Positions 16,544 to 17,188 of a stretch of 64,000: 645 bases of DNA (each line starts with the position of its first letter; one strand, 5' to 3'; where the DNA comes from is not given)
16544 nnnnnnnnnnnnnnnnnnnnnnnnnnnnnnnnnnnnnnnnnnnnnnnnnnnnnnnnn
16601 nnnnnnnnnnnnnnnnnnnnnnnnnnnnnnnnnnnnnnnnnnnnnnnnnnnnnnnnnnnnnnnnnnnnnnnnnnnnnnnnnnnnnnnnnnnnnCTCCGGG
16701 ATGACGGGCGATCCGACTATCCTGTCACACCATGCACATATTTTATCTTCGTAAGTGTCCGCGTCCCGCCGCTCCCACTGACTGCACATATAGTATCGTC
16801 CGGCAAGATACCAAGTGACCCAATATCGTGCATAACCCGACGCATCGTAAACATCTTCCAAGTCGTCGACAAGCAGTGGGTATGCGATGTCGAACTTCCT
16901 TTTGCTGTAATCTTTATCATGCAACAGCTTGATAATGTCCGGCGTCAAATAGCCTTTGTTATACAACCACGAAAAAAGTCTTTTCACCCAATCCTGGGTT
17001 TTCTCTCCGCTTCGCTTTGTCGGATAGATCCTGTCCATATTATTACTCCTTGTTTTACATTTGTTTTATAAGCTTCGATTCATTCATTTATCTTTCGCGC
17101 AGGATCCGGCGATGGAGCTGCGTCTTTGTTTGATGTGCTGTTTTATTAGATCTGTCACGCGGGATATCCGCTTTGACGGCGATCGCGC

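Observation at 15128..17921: Co-directional three-gene cassette: vWA protein + Pro-linker/zinc-ribbon protein + 327-aa unknown protein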

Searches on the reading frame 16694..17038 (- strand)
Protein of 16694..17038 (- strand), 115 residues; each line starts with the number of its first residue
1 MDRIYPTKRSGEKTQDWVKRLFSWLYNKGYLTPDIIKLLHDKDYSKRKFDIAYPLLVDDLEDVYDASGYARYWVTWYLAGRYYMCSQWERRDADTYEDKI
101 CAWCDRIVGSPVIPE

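Call 33: search_protein_representatives(protein=window:16694-17038:-)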
Query: 115 residues. Proteins with E-value up to 0.001 (for the whole library): 250; up to 1e-10: 102; up to 1e-30: 2. The best 150 are listed.
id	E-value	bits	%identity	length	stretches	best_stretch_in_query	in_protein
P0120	3.2e-41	156.2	62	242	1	1-111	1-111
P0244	1.8e-31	124.6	48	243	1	2-109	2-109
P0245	2.8e-26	107.9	50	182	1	5-110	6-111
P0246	2.9e-26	107.8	48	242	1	8-109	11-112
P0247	3.1e-25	104.5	48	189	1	8-108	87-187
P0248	5.5e-24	100.5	92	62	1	1-51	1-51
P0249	3.0e-23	98.1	51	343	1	7-107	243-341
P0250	2.7e-22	95.0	47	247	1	8-109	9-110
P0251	2.2e-21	92.1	47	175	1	8-108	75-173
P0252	1.6e-20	89.3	46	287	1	9-106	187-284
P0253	1.9e-20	89.0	53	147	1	7-97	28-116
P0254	2.0e-20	89.0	43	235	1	3-109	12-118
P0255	7.9e-20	87.0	45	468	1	11-109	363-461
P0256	4.8e-19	84.5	36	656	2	8-107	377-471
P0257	5.8e-19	84.2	51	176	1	9-105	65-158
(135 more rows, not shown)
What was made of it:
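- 16709..17011 (-): Domain X (P2 residues about 10-110). The predicted order is three helices, a beta-hairpin, then a long helix. Signature motif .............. It matches no model in Pfam, NCBIfam or PADLOC. 250 cluster representatives at E<=1e-3 among 1.84 billion proteins (call 33).
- Tried and rejected: This was solved by searching residues 1-115 alone (call 33).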

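Call 83: search_dna_similar(query=window:16694-17038:-, collection=plasmids, mode=protein, max_rows=30, max_evalue=0.001)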
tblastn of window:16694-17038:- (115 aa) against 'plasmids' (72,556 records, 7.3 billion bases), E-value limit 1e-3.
No match.

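Call 84: search_dna_similar(query=window:16694-17038:-, collection=phages, mode=protein, max_rows=30, max_evalue=0.001)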
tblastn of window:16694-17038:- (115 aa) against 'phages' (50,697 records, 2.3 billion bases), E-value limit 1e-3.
No match.

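Call 88: find_related_loci(query=A3, collection=metagenome_contigs, flank=6000)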
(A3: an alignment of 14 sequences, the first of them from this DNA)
Query A3 (100 aa) in metagenome_contigs; peptide patterns used: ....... (x = any residue, [..] = any of these).
71 stretches matched a pattern; 28 encode a relative of the query (tblastn E <= 1e-3); 28 distinct loci.
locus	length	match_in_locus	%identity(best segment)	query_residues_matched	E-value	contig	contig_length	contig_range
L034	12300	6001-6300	49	1-100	4e-34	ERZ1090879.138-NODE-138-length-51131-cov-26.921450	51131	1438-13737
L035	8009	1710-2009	50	1-100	2e-28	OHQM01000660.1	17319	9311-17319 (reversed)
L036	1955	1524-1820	45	1-100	2e-24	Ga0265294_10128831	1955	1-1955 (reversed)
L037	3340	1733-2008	41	5-96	3e-22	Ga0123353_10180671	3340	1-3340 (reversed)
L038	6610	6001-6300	37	1-100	2e-21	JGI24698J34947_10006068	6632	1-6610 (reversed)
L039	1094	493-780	39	5-100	1e-21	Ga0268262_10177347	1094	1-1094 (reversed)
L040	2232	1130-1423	38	3-100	3e-21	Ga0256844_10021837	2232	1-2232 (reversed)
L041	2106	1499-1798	36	1-100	5e-21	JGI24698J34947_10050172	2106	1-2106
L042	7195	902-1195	43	1-100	2e-20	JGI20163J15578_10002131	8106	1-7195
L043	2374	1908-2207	38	1-100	9e-20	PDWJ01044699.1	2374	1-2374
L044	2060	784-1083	38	1-100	9e-20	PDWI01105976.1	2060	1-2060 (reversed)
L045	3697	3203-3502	36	1-100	1e-19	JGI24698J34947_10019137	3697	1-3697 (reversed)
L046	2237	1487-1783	36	1-100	2e-19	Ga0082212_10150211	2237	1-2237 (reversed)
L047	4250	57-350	42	3-100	2e-18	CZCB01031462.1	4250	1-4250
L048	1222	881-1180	37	1-100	1e-16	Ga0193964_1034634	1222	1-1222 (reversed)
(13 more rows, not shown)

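Call 99: find_related_loci(query=A3, collection=viral_contigs, flank=6000)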
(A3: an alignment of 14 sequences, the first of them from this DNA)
Query A3 (100 aa) in viral_contigs; peptide patterns used: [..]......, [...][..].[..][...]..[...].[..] (x = any residue, [..] = any of these).
45 stretches matched a pattern, but none encodes a relative of the query by tblastn (E <= 1e-3).
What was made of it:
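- Domain X has no match in the plasmid or phage collections or in IMG/VR (calls 83, 84, 99).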

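Call 101: search_solved_structures(query=A3, max_evalue=10)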
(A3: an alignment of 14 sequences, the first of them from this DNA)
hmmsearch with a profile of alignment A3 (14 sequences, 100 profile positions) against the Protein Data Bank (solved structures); distinct sequences matched with E-value up to 10: 1.
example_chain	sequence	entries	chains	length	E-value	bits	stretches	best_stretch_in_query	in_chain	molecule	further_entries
4zce_A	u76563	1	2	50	0.96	12.9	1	64-86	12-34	Dust mite allergen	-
